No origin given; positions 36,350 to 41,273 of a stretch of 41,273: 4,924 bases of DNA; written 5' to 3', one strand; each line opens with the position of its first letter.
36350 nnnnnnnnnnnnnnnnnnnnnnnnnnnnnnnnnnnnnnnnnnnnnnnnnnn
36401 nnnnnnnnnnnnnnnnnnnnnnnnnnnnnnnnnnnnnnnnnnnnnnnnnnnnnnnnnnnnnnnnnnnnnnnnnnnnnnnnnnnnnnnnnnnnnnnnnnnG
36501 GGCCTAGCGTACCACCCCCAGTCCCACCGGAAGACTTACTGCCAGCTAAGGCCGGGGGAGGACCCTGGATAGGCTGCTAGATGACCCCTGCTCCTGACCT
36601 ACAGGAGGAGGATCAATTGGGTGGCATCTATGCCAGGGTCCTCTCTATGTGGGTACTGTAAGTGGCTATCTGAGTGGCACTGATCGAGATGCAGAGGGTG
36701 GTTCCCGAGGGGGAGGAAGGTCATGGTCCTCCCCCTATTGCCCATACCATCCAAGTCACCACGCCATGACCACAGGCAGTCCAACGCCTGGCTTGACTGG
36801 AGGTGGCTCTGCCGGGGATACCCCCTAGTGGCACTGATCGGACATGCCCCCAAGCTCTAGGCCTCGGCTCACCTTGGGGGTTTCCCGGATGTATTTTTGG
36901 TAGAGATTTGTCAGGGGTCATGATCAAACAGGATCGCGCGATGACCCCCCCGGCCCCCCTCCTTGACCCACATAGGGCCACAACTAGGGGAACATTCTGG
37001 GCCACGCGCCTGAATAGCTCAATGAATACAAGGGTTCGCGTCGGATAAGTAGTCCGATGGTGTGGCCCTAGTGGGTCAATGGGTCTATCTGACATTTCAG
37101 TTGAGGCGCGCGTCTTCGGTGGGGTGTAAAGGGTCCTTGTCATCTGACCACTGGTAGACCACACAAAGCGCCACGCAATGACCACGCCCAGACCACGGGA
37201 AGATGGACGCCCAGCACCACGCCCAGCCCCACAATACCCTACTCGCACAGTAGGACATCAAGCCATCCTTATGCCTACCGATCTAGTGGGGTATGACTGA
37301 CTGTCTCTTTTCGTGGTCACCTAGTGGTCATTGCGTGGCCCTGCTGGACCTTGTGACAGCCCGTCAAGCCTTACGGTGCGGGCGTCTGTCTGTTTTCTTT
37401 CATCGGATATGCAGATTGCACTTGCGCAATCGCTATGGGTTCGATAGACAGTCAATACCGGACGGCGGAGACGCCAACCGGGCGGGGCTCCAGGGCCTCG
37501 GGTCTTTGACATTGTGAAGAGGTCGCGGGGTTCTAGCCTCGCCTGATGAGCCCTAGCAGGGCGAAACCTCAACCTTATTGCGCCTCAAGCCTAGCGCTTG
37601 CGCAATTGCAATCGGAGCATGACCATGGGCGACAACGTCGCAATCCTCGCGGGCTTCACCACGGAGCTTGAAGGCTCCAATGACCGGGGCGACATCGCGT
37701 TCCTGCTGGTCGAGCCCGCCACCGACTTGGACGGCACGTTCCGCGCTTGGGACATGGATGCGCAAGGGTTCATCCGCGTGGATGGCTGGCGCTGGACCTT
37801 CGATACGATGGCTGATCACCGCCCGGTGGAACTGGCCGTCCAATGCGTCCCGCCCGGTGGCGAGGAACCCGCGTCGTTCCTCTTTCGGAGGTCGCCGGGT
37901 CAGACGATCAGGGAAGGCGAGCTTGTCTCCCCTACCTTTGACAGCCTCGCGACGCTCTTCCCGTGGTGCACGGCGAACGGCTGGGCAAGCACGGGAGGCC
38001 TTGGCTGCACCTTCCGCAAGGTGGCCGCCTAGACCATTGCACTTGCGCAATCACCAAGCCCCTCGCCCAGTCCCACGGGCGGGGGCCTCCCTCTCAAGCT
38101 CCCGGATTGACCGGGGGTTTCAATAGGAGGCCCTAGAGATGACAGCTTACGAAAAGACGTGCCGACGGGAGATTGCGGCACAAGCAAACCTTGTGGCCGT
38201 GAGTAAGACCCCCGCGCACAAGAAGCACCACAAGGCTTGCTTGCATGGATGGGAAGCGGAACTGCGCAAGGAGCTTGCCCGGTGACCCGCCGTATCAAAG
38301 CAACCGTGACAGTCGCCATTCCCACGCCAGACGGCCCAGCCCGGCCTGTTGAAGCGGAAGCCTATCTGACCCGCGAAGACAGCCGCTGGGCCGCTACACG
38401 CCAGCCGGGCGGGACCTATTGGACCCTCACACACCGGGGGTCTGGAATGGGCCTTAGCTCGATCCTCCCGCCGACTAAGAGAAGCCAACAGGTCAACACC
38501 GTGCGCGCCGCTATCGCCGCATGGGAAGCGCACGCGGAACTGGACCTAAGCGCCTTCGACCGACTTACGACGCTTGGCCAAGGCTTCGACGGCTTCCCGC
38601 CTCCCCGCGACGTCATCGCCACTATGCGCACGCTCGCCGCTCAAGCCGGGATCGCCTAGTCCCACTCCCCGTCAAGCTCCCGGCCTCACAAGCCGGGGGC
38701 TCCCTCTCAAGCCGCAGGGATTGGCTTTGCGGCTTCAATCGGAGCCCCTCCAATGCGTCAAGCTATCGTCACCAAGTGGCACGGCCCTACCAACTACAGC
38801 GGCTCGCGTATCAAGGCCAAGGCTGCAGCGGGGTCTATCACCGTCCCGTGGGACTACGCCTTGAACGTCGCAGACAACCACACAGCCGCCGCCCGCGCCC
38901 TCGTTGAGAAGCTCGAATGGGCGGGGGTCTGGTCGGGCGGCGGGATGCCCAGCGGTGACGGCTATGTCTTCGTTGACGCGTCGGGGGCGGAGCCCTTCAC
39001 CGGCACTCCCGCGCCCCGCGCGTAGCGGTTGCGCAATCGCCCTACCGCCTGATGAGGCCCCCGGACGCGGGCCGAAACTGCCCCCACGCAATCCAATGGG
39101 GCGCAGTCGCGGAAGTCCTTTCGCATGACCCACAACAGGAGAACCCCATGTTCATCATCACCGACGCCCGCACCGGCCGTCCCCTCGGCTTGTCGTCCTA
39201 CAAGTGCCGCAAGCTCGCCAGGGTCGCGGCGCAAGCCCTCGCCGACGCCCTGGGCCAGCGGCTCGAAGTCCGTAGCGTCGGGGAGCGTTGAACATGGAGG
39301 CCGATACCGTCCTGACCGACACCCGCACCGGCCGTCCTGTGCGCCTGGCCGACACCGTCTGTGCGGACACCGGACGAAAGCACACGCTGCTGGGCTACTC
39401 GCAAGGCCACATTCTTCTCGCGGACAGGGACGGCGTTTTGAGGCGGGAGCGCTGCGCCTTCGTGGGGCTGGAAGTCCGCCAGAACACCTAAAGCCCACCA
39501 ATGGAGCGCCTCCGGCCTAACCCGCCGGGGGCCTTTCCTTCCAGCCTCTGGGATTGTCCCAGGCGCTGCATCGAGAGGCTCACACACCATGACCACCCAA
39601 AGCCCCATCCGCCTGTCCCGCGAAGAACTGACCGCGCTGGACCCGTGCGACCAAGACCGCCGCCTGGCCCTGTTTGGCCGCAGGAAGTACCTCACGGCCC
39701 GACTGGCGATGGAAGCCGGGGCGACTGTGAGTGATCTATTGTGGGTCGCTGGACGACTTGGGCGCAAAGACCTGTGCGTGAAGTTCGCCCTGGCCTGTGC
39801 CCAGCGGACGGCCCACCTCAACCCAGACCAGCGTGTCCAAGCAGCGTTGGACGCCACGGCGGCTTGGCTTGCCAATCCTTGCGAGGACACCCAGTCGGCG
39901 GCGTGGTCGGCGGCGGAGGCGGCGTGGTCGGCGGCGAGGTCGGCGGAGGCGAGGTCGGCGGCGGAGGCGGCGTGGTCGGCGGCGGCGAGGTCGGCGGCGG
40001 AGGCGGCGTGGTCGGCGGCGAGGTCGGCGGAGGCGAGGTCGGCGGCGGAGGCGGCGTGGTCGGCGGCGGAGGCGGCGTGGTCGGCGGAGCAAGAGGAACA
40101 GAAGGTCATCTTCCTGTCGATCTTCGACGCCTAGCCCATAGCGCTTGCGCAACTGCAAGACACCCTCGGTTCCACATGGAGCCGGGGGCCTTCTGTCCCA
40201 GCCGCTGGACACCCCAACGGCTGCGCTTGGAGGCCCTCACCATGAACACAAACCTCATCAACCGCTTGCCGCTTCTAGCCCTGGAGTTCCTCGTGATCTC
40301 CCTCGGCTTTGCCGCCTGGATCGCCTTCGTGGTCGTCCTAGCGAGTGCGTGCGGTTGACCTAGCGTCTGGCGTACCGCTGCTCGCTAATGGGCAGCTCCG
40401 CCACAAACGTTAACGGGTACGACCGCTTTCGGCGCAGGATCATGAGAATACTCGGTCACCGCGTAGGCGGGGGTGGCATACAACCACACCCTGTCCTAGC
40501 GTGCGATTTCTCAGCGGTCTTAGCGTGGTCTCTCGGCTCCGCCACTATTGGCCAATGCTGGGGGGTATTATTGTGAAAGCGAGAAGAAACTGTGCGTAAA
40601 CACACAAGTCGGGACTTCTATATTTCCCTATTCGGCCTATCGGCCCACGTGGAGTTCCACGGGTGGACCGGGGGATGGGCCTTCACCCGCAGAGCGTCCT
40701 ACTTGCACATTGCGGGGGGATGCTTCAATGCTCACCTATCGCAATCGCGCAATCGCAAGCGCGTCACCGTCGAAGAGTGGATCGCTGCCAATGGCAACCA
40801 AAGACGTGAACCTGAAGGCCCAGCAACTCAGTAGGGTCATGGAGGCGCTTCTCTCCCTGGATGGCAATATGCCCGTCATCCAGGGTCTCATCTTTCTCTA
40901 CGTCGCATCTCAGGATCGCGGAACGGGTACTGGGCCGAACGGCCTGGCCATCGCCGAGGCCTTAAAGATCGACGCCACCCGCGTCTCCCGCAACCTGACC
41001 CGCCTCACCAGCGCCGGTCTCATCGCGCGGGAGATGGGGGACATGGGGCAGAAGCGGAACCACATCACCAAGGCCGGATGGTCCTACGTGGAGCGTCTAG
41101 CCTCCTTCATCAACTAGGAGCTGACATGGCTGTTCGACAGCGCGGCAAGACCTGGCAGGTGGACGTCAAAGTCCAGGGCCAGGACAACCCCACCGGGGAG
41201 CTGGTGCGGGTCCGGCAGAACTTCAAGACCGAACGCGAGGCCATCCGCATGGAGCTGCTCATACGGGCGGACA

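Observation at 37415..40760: Ten-copy near-palindromic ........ motif in intergenic gaps: candidate operator network (or unusual promoter family) of a T7-like phage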

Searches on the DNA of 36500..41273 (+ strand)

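Call 6: search_dna_similar(query=window:36500-41273:+, collection=phages, mode=distant, max_rows=20)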
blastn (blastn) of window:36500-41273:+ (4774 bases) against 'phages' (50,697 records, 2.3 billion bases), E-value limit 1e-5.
No match.

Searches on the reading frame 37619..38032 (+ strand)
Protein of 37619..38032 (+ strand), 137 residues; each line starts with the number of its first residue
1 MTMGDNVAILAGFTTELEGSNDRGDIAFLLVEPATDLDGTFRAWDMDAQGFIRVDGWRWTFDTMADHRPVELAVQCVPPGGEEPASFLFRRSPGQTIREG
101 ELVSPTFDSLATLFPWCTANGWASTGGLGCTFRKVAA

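Call 16: search_protein_families(library=pfam, max_evalue=0.01, proteins=[window:37619-38032:+])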
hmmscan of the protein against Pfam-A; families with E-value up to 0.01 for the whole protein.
window:37619-38032:+ (137 aa): 0 families

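Call 17: search_protein_families(library=phrogs, max_evalue=0.001, proteins=[window:37619-38032:+])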
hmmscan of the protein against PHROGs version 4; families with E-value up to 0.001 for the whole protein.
window:37619-38032:+ (137 aa): 0 families

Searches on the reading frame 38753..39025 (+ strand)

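Call 16: search_protein_families(library=pfam, max_evalue=0.01, proteins=[window:38753-39025:+])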
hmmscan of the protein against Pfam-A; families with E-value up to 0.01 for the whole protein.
window:38753-39025:+ (90 aa): 0 families

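Call 17: search_protein_families(library=phrogs, max_evalue=0.001, proteins=[window:38753-39025:+])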
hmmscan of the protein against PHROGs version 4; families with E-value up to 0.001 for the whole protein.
window:38753-39025:+ (90 aa): 1 family
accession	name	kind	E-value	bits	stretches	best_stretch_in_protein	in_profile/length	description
phrog_3199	-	unknown function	1.5e-20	75.1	1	1-77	1-82/181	-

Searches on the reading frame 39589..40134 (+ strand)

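Call 16: search_protein_families(library=pfam, max_evalue=0.01, proteins=[window:39589-40134:+])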
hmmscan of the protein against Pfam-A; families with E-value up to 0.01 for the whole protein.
window:39589-40134:+ (181 aa): 0 families

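Call 17: search_protein_families(library=phrogs, max_evalue=0.001, proteins=[window:39589-40134:+])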
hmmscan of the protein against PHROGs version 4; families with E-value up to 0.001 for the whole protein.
window:39589-40134:+ (181 aa): 2 families
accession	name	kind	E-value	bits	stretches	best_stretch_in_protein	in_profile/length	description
phrog_18326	-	unknown function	3.5e-09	37.5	1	48-167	50-162/203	-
phrog_21347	-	unknown function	0.0001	23.6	1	45-171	42-174/186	-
